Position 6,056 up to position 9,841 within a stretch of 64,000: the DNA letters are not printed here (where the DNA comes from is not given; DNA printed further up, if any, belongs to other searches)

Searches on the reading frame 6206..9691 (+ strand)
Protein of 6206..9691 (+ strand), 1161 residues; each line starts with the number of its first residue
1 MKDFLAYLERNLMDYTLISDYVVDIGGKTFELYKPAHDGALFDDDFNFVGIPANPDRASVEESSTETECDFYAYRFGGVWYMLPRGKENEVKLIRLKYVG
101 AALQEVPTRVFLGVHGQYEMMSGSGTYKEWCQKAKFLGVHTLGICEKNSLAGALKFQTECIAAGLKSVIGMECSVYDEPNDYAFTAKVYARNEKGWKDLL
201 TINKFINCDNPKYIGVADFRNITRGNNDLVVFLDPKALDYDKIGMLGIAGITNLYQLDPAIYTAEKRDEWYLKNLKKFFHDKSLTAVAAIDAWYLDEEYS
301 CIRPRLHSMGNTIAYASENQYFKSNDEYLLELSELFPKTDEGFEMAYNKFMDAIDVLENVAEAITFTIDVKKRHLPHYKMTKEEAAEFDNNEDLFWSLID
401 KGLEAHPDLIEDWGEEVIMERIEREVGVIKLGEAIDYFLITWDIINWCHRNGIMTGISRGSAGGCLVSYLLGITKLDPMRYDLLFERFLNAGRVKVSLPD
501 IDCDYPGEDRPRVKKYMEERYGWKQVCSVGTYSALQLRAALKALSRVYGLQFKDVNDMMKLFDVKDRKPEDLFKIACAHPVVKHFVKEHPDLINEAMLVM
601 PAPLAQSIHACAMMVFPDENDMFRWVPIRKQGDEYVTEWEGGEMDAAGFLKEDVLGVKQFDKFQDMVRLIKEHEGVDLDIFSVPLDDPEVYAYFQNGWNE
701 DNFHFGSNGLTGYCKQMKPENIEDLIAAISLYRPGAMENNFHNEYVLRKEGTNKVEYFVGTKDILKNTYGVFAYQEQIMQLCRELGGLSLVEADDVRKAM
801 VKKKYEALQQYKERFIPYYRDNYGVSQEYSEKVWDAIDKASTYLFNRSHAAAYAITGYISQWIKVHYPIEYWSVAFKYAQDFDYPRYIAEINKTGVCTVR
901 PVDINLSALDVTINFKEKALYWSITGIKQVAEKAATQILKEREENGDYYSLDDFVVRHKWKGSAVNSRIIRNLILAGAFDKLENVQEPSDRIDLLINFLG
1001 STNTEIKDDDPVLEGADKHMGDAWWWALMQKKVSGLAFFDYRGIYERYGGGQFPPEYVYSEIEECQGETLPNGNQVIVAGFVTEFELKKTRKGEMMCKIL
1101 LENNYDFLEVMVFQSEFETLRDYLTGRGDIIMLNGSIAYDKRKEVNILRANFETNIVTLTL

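Call 10: search_protein_families(library=pfam, proteins=[window:6206-9691:+], max_evalue=0.01)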
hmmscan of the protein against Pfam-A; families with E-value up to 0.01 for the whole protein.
window:6206-9691:+ (1161 aa): 6 families
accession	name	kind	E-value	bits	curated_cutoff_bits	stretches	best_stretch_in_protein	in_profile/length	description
PF07733.18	DNA_pol3_alpha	-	6.5e-56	190.3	23.9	1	414-656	19-260/260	Bacterial DNA polymerase III alpha NTPase domain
PF17657.6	DNA_pol3_finger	-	8.6e-44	149.2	22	1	664-817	6-160/166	Bacterial DNA polymerase III alpha subunit finger domain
PF14579.12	HHH_6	-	8.1e-18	64.9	25.6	1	898-983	3-84/90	Helix-hairpin-helix motif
PF02811.25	PHP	-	4.9e-13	50.2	26.4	1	114-213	4-102/164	PHP domain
PF01336.31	tRNA_anti-codon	-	0.00081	19.7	27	1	1076-1147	1-67/75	OB-fold nucleic acid binding domain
PF00436.31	SSB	-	0.0044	17.5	26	0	1074-1154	2-94/104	Single-strand binding protein family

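Call 11: search_protein_families(library=phrogs, proteins=[window:6206-9691:+], max_evalue=0.01)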
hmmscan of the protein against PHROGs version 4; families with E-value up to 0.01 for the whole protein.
window:6206-9691:+ (1161 aa): 8 families
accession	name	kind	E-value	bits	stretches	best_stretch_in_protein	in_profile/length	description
phrog_405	-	DNA, RNA and nucleotide metabolism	8.5e-192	640.9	1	112-1137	47-1060/1190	DNA polymerase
phrog_12219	-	DNA, RNA and nucleotide metabolism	1.1e-118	398.7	1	498-1007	1-548/823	DNA polymerase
phrog_11165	-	DNA, RNA and nucleotide metabolism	1.7e-87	295.2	1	390-956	10-589/782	DNA polymerase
phrog_13169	-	DNA, RNA and nucleotide metabolism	1.7e-54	186.4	1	110-495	4-415/463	DNA polymerase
phrog_21652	-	DNA, RNA and nucleotide metabolism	4.2e-46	158.5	1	454-816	29-425/476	DNA polymerase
phrog_7513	-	unknown function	5.3e-24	85.9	2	282-495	215-450/461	-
phrog_4335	-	unknown function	3.8e-17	63.6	1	822-945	10-132/421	-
phrog_11127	-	DNA, RNA and nucleotide metabolism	6.5e-06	27.2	1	409-489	90-170/171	DNA polymerase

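Call 12: search_dna_similar(query=window:6206-9691:+, collection=phages, mode=protein, max_rows=15)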
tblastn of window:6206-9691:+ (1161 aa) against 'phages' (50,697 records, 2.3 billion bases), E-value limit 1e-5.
Records with a match: 1413; places in all: 1418; records where one place covers at least 80% of the query: 25.
Best place of each record, by identity: <60% 1413.
By first word of the organism name: Pseudomonas 302; Mycobacterium 282; Streptomyces 211; Gordonia 132; Bacillus 99; Staphylococcus 47; Bacteriophage 46; Microbacterium 36; Escherichia 31; Rhodococcus 22; and 57 more.
By host as written in the record: Mycobacterium smegmatis mc2 155 204; Pseudomonas aeruginosa 118; - 103; Pseudomonas aeruginosa PAO1 86; Streptomyces griseus ATCC 10137 81; Gordonia terrae 3612 65; Streptomyces lividans JI 1326 44; Mycobacterium smegmatis mc#155 37; and 235 more.
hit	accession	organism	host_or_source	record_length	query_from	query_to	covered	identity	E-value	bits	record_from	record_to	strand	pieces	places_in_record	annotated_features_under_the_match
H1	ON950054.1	Tenacibaculum phage Larrie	Tenacibaculum sp.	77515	6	1142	98%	39.3%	1e-156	800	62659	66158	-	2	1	DNA polymerase III alpha subunit (x2)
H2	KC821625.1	Cellulophaga phage phi13:1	Cellulophaga baltica #13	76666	41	1142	95%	39.3%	2e-146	800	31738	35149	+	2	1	DNA polymerase III alpha subunit (x2)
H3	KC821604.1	Cellulophaga phage phiST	Cellulophaga baltica MM#3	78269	41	1142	95%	39.3%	2e-146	800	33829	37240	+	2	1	DNA polymerase III alpha subunit (x2)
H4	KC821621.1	Cellulophaga phage phi19:2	Cellulophaga baltica #19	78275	41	1142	95%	39.3%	2e-146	800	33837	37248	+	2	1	DNA polymerase III alpha subunit (x2)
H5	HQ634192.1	Cellulophaga phage phiST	Cellulophaga sp. MM#3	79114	41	1142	95%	39.3%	2e-146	800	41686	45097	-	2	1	none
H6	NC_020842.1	Cellulophaga phage phiST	Cellulophaga sp. MM#3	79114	41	1142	95%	39.3%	2e-146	800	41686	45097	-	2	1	none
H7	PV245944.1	Chryseobacterium phage MA9V-3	Chryseobacterium sp. MA9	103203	7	1159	99%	36.1%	0e+0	669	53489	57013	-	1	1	DNA polymerase III subunit alpha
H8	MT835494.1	Bacteriophage sp.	human fecal samples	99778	73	1149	93%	30.3%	4e-90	506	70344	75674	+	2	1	record has no annotation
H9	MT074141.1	Bacteroides phage DAC22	Bacteroides thetaiotaomicron VPI-5489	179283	57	1135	93%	29.9%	3e-155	520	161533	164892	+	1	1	hypothetical protein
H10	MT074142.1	Bacteroides phage DAC23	Bacteroides thetaiotaomicron VPI-5490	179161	57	1135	93%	29.9%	2e-154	518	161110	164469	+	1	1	hypothetical protein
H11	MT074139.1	Bacteroides phage DAC19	Bacteroides thetaiotaomicron VPI-5487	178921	57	1135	93%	29.8%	2e-155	521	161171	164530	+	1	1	hypothetical protein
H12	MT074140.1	Bacteroides phage DAC20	Bacteroides thetaiotaomicron VPI-5488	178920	57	1135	93%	29.8%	2e-155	521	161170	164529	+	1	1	hypothetical protein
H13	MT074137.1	Bacteroides phage DAC16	Bacteroides thetaiotaomicron VPI-5485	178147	57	1135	93%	29.8%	5e-155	520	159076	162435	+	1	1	hypothetical protein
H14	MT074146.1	Bacteroides phage SJC03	Bacteroides thetaiotaomicron VPI-5494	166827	57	1135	93%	29.7%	7e-155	519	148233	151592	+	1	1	hypothetical protein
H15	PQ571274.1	Bacteroides phage BS-TP1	Bacteroides salyersiae BG8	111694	7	979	84%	32.8%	2e-84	505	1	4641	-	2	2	DNA polymerase | Dda-like helicase | hypothetical protein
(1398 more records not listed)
